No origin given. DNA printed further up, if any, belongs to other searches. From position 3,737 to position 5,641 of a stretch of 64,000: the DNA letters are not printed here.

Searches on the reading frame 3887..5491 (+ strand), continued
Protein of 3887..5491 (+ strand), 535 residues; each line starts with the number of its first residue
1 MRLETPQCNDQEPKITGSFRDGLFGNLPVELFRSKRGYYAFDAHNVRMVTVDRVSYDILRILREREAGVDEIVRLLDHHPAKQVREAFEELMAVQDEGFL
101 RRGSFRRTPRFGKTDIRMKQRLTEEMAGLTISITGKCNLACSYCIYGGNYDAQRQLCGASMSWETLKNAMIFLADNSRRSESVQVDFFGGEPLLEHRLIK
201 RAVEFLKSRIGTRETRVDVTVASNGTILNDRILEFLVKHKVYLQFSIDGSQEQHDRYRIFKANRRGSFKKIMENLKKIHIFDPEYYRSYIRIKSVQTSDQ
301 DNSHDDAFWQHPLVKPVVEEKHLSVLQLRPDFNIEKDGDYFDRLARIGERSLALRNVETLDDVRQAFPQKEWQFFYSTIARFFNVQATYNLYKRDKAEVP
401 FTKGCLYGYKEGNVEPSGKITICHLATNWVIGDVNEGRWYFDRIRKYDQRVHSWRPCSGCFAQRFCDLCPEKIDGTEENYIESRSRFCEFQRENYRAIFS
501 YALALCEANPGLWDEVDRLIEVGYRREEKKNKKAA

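Call 64: search_protein_families(library=ncbifam, proteins=[P0018, P0081, P0026, P0061], max_evalue=1)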
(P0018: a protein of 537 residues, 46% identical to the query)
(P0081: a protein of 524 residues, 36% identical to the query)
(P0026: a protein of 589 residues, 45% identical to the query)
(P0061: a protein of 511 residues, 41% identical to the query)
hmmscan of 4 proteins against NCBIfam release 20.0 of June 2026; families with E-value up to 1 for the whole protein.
P0018 (537 aa): 73 families (the best 25 are shown)
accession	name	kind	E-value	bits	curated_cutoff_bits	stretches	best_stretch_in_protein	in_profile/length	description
TIGR04068.1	rSAM_ocin_clost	equivalog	9.7e-66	222.5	500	1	30-492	4-448/462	Cys-rich peptide radical SAM maturase CcpM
TIGR03906.1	quino_hemo_SAM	equivalog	1.3e-52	179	453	1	35-509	10-459/467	quinohemoprotein amine dehydrogenase maturation protein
NF047865.1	rSAM_PapB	equivalog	3.6e-50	171.1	340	1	124-467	3-317/330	PapB family radical SAM/SPASM ranthipeptide maturase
TIGR03974.1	rSAM_six_Cys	equivalog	8.1e-48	163.4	425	2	36-295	9-261/451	thioether cross-link-forming SCIFF peptide maturase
NF038170.1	lachnocin_rSAM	equivalog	1.2e-42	146.3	550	2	110-293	62-241/440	lachnocin radical SAM maturase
TIGR04064.1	rSAM_nif11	equivalog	3.2e-42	144.8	518.7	1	102-493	69-429/459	nif11-like peptide radical SAM maturase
NF035951.1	rSAM_RumMC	equivalog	2.4e-41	142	720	2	30-290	19-274/510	RumMC family radical SAM sactipeptide maturase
TIGR04148.1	GG_samocin_CFB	equivalog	1.7e-39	136.2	300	1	123-511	16-407/411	radical SAM peptide maturase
NF040492.1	not_ScfB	exception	1.8e-38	132.6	855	2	31-300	7-265/450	ScfB-related radical SAM/SPASM orphan maturase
TIGR03978.1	rSAM_paired_1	equivalog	1.1e-32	113.5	370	2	128-279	87-231/466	His-Xaa-Ser system radical SAM maturase HxsB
NF038107.1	rSAM_NF038107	equivalog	3.3e-27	95.4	600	1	124-280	85-238/444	Cys-every-fifth radical SAM/SPASM peptide maturase CefB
NF041707.1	rSAM_YhhB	equivalog_domain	4.5e-26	91.6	445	1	128-320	6-199/369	cyclophane-forming radical SAM/SPASM peptide maturase YhhB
TIGR04463.1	rSAM_vs_C_rich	equivalog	1e-25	90.4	525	1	91-282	49-234/438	TIGR04463 family radical SAM/SPASM RiPP maturase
TIGR04280.1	geopep_mat_rSAM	hypoth_equivalog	5.9e-25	88.1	400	1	121-277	81-232/428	geopeptide radical SAM maturase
TIGR03942.1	sulfatase_rSAM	equivalog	1.2e-23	83.8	349.45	1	130-277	7-150/363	anaerobic sulfatase maturase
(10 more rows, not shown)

P0081 (524 aa): 72 families (the best 25 are shown)
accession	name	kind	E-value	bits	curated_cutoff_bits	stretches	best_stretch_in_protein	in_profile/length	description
TIGR04068.1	rSAM_ocin_clost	equivalog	4.4e-64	217.1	500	1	16-474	4-442/462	Cys-rich peptide radical SAM maturase CcpM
NF035951.1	rSAM_RumMC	equivalog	5.9e-43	147.3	720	1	15-502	18-507/510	RumMC family radical SAM sactipeptide maturase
NF047865.1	rSAM_PapB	equivalog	8.6e-39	133.7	340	1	110-450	3-313/330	PapB family radical SAM/SPASM ranthipeptide maturase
TIGR03974.1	rSAM_six_Cys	equivalog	2.5e-38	132.1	425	1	17-476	4-440/451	thioether cross-link-forming SCIFF peptide maturase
TIGR04148.1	GG_samocin_CFB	equivalog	1.1e-37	130.2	300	1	107-498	14-406/411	radical SAM peptide maturase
NF038170.1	lachnocin_rSAM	equivalog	1.2e-35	123.3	550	1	88-478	54-420/440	lachnocin radical SAM maturase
TIGR03906.1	quino_hemo_SAM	equivalog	5.4e-34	117.6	453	2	19-264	8-244/467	quinohemoprotein amine dehydrogenase maturation protein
TIGR04064.1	rSAM_nif11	equivalog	4.2e-33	114.7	518.7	2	83-261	69-224/459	nif11-like peptide radical SAM maturase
NF040492.1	not_ScfB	exception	1.3e-31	110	855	1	17-267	7-248/450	ScfB-related radical SAM/SPASM orphan maturase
TIGR03978.1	rSAM_paired_1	equivalog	7e-29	100.9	370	2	115-282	88-243/466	His-Xaa-Ser system radical SAM maturase HxsB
TIGR04280.1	geopep_mat_rSAM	hypoth_equivalog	3.9e-25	88.7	400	1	114-263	88-232/428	geopeptide radical SAM maturase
NF038107.1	rSAM_NF038107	equivalog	1.8e-24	86.3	600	1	114-265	89-237/444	Cys-every-fifth radical SAM/SPASM peptide maturase CefB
TIGR03942.1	sulfatase_rSAM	equivalog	1.4e-22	80.3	349.45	1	117-489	8-361/363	anaerobic sulfatase maturase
TIGR04115.1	rSAM_Cxxx_rpt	equivalog_domain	1.4e-19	70.8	350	1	113-267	5-161/359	radical SAM peptide maturase, CXXX-repeat target family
TIGR04463.1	rSAM_vs_C_rich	equivalog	1.9e-19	69.8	525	1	75-266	47-232/438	TIGR04463 family radical SAM/SPASM RiPP maturase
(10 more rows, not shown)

P0026 (589 aa): 57 families (the best 25 are shown)
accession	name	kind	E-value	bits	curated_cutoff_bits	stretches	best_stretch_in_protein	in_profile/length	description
TIGR04068.1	rSAM_ocin_clost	equivalog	3.3e-59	201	500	1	62-529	3-446/462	Cys-rich peptide radical SAM maturase CcpM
NF047865.1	rSAM_PapB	equivalog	8.6e-42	143.5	340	1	158-501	4-313/330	PapB family radical SAM/SPASM ranthipeptide maturase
TIGR03906.1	quino_hemo_SAM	equivalog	2e-41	142.2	453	1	66-552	8-460/467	quinohemoprotein amine dehydrogenase maturation protein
TIGR03974.1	rSAM_six_Cys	equivalog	1.4e-38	132.9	425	1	64-501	4-413/451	thioether cross-link-forming SCIFF peptide maturase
NF035951.1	rSAM_RumMC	equivalog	1.8e-38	132.5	720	2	63-327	19-278/510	RumMC family radical SAM sactipeptide maturase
NF038170.1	lachnocin_rSAM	equivalog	3.7e-37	128.3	550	2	135-327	54-242/440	lachnocin radical SAM maturase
TIGR04064.1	rSAM_nif11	equivalog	8.6e-36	123.6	518.7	2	103-314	29-230/459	nif11-like peptide radical SAM maturase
TIGR04148.1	GG_samocin_CFB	equivalog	1.9e-34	119.6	300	1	162-550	22-407/411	radical SAM peptide maturase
NF040492.1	not_ScfB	exception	4e-33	115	855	1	63-500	6-411/450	ScfB-related radical SAM/SPASM orphan maturase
TIGR03978.1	rSAM_paired_1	equivalog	4.7e-28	98.2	370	2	142-311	68-230/466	His-Xaa-Ser system radical SAM maturase HxsB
NF038107.1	rSAM_NF038107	equivalog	7.9e-26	90.8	600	1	126-322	54-246/444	Cys-every-fifth radical SAM/SPASM peptide maturase CefB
TIGR04280.1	geopep_mat_rSAM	hypoth_equivalog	5.8e-24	84.8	400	1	160-310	87-232/428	geopeptide radical SAM maturase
TIGR03942.1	sulfatase_rSAM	equivalog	2.7e-21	76.1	349.45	1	163-314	7-154/363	anaerobic sulfatase maturase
TIGR04463.1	rSAM_vs_C_rich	equivalog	4.9e-21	75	525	1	152-321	77-238/438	TIGR04463 family radical SAM/SPASM RiPP maturase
NF041707.1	rSAM_YhhB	equivalog_domain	1.2e-20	73.8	445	1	161-340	6-183/369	cyclophane-forming radical SAM/SPASM peptide maturase YhhB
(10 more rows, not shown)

P0061 (511 aa): 70 families (the best 25 are shown)
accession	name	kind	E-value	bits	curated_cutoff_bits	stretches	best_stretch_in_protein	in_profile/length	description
TIGR04068.1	rSAM_ocin_clost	equivalog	1.1e-62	212.4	500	1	8-454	3-428/462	Cys-rich peptide radical SAM maturase CcpM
NF035951.1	rSAM_RumMC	equivalog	9.5e-44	149.9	720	2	9-254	19-259/510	RumMC family radical SAM sactipeptide maturase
NF047865.1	rSAM_PapB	equivalog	1.9e-40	139.1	340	2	102-256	2-151/330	PapB family radical SAM/SPASM ranthipeptide maturase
TIGR03906.1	quino_hemo_SAM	equivalog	1.9e-40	138.9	453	2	19-251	15-238/467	quinohemoprotein amine dehydrogenase maturation protein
TIGR04064.1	rSAM_nif11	equivalog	5.1e-40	137.5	518.7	1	99-472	74-428/459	nif11-like peptide radical SAM maturase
NF038170.1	lachnocin_rSAM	equivalog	7e-40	137.2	550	2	75-272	48-241/440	lachnocin radical SAM maturase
TIGR03974.1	rSAM_six_Cys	equivalog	1.3e-38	133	425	2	27-257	21-248/451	thioether cross-link-forming SCIFF peptide maturase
TIGR04148.1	GG_samocin_CFB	equivalog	2.1e-35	122.8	300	1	102-491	16-407/411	radical SAM peptide maturase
NF040492.1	not_ScfB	exception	1.5e-30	106.5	855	1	56-444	52-412/450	ScfB-related radical SAM/SPASM orphan maturase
TIGR03978.1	rSAM_paired_1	equivalog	8.8e-28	97.3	370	1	104-256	83-229/466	His-Xaa-Ser system radical SAM maturase HxsB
TIGR04280.1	geopep_mat_rSAM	hypoth_equivalog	3.7e-26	92.1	400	1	104-255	85-231/428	geopeptide radical SAM maturase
NF038107.1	rSAM_NF038107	equivalog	3e-24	85.6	600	1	97-268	79-246/444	Cys-every-fifth radical SAM/SPASM peptide maturase CefB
TIGR04463.1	rSAM_vs_C_rich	equivalog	1.1e-22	80.4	525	1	101-256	80-229/438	TIGR04463 family radical SAM/SPASM RiPP maturase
TIGR04115.1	rSAM_Cxxx_rpt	equivalog_domain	2e-22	80.2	350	1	105-258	4-159/359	radical SAM peptide maturase, CXXX-repeat target family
NF041707.1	rSAM_YhhB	equivalog_domain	4.2e-21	75.3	445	1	105-263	4-163/369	cyclophane-forming radical SAM/SPASM peptide maturase YhhB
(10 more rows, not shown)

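Call 68: predict_structure(alignment_id=A7)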
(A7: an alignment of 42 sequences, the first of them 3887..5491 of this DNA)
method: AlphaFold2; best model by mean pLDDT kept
length: 535 residues; sequences in the alignment: 42
mean_pLDDT: 88.4   pTM: 0.86
mean pLDDT of the five models: 88.4, 86.5, 86.5, 85.5, 84.7
residues with pLDDT >= 90: 332; 70-90: 169; 50-70: 14; < 50: 20
segments of 3 or more residues with pLDDT < 50: 1-20
pLDDT, mean of each block of 10 residues (from residue 1): 31 36 85 93 93 97 94 96 97 93 85 78 94 92 78 80 98 96 94 97 97 94 96 98 94 91 95 98 98 83 72 93 89 90 92 92 88 91 88 80 82 94 87 97 88 83 90 85 91 95 94 89 86 80
secondary structure, 60 per line:
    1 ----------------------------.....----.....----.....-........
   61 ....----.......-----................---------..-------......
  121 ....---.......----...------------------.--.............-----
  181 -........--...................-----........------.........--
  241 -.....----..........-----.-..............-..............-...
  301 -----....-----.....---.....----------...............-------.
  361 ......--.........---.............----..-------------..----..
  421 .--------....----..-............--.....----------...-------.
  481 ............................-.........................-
elements in order: E29-33 E38-42 E47-51 H53-64 H69-75 H81-96 H115-124 E128-134 E139-141 H163-175 E182-189 H192-210 E216-223 H230-238 E242-246 H251-257 E258-260 H268-281 H283-289 E290-296 H306-309 H315-319 E323-327 H338-352 H360-366 H369-377 H381-393 E419-421 E430-433 H441-452 H455-459 H480-508 H510-534

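Call 72: fold_search(model_id=the predicted structure, library=pdb)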
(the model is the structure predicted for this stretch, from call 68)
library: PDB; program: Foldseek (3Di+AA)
matches with E <= 10: 1357; with E <= 0.001: 68
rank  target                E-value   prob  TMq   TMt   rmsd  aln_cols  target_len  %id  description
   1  5wgg_A                2.1e-21  1.00  0.54  0.63   8.0       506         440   19  Structural Insights into Thioether Bond Formation in the Biosynthesis of Sactipeptides (released 2017-07-26)
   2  5why_B                7.9e-21  1.00  0.50  0.61   8.5       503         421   20  Structural Insights into Thioether Bond Formation in the Biosynthesis of Sactipeptides (released 2017-07-26)
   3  5why_A                1.5e-19  1.00  0.52  0.63   8.3       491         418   21  Structural Insights into Thioether Bond Formation in the Biosynthesis of Sactipeptides (released 2017-07-26)
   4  4k36_A                6.6e-15  1.00  0.48  0.64   7.1       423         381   18  His6 tagged anSMEcpe with bound AdoMet (released 2013-05-08)
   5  4k38_A                1.3e-14  1.00  0.48  0.67   5.9       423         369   17  Native anSMEcpe with bound AdoMet and Kp18Cys peptide (released 2013-05-08)
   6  9gm3_A                2.2e-14  1.00  0.46  0.63   6.7       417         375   16  Crystal structure of the complex formed between the radical SAM protein ChlB and the leader region of its precursor su (released 2025-06-25)
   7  9gm3_C                3.1e-14  1.00  0.45  0.62   6.9       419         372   17  Crystal structure of the complex formed between the radical SAM protein ChlB and the leader region of its precursor su (released 2025-06-25)
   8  4k37_A                4.5e-14  1.00  0.48  0.67   5.8       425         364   17  Native anSMEcpe with bound AdoMet (released 2013-05-08)
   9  4k39_A                5.6e-14  1.00  0.46  0.64   8.0       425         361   17  Native anSMEcpe with bound AdoMet and Cp18Cys peptide (released 2013-05-08)
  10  8vpo                  5.9e-14  1.00  0.42  0.49  10.7       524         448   15  X-Ray Crystal Structure of TigE from Paramaledivibacter caminithermalis (released 2024-02-07)
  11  4k36_B                7.0e-14  1.00  0.48  0.67   5.8       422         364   17  His6 tagged anSMEcpe with bound AdoMet (released 2013-05-08)
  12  4k37_B                7.4e-14  1.00  0.49  0.68   5.9       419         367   18  Native anSMEcpe with bound AdoMet (released 2013-05-08)
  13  4k38_B                9.2e-14  1.00  0.48  0.67   5.8       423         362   18  Native anSMEcpe with bound AdoMet and Kp18Cys peptide (released 2013-05-08)
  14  4k39_B                1.1e-13  1.00  0.48  0.68   5.7       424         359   16  Native anSMEcpe with bound AdoMet and Cp18Cys peptide (released 2013-05-08)
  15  9gmc_A                3.3e-13  1.00  0.44  0.61   7.0       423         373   16  Crystal structure of the complex formed between the radical SAM protein ChlB and the R3A mutant of ChlA (released 2025-06-25)
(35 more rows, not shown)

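Call 81: list_cluster_members(proteins=[P0001, P0002, window:3887-5491:+, P0018, P0024])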
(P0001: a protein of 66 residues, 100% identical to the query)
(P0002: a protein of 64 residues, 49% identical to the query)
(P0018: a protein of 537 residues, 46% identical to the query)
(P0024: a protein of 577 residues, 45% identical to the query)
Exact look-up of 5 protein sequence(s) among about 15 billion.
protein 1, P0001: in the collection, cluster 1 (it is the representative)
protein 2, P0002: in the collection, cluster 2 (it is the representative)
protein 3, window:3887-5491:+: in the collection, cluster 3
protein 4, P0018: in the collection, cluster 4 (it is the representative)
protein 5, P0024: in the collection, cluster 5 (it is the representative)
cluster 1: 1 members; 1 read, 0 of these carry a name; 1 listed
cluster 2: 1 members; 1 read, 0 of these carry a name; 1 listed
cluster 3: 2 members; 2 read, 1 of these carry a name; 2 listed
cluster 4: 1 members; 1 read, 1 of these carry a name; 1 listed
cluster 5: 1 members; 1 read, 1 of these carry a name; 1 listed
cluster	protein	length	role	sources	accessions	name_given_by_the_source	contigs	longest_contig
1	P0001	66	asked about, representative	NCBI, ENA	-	-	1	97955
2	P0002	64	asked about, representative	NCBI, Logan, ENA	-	-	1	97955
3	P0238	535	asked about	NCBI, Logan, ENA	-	-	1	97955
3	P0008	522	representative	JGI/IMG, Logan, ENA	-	uncharacterized protein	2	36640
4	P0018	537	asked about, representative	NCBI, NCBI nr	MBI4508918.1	MAG: radical SAM protein [Deltaproteobacteria bacterium] | radical SAM protein [Deltaproteobacteria bacterium]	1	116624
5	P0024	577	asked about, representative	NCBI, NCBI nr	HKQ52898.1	MAG TPA: radical SAM protein [Pyrinomonadaceae bacterium] | radical SAM protein [Pyrinomonadaceae bacterium]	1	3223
